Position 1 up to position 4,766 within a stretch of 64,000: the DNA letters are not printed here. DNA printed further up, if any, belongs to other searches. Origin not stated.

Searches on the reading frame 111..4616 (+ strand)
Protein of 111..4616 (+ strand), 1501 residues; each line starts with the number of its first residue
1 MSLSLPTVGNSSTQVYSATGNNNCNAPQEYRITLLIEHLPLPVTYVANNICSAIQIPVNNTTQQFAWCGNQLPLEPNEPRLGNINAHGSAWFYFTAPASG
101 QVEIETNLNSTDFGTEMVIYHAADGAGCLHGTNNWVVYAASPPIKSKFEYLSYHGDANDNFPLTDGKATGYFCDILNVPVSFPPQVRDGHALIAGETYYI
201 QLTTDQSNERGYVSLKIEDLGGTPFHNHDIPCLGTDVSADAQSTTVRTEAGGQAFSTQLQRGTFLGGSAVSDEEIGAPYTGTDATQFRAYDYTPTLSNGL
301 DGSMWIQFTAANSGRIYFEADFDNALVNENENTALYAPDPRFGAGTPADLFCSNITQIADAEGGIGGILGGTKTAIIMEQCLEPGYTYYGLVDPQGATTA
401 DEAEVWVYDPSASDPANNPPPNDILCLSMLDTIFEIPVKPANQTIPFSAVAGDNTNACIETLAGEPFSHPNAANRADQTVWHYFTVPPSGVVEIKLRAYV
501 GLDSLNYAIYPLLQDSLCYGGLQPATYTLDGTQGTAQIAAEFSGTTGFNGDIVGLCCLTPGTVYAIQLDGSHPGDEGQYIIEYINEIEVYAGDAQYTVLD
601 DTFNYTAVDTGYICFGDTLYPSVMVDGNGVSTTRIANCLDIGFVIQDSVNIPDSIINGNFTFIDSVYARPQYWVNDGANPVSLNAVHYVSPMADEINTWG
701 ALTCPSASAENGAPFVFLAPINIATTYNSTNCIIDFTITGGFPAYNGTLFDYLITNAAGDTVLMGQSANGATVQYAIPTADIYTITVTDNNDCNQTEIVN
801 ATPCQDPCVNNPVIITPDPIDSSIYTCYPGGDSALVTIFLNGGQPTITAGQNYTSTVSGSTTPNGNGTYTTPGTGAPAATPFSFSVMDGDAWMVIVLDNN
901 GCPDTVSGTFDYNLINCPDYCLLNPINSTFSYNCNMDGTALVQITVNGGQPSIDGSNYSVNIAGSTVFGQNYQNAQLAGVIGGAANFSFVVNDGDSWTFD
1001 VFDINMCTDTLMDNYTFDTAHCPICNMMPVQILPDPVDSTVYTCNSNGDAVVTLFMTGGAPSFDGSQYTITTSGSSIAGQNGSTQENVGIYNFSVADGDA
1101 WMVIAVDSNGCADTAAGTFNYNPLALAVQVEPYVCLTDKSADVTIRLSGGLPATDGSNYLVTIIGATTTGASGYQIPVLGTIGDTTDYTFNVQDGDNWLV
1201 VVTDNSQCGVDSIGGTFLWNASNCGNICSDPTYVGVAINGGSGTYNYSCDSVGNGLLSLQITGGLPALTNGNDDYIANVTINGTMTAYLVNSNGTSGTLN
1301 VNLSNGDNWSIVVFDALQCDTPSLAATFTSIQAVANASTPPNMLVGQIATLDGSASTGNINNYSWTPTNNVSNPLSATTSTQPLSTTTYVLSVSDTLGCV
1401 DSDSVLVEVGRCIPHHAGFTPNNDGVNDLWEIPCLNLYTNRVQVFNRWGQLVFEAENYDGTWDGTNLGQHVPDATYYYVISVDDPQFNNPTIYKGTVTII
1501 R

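Call 84: search_protein_families(library=pfam, proteins=[window:111-4616:+], max_evalue=0.0001)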
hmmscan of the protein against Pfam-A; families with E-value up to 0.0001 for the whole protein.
window:111-4616:+ (1501 aa): 1 family
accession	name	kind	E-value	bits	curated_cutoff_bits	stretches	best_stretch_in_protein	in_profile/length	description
PF13585.12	CHU_C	-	1.6e-22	79.9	27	1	1418-1497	6-84/86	CHU_C Type IX secretion signal domain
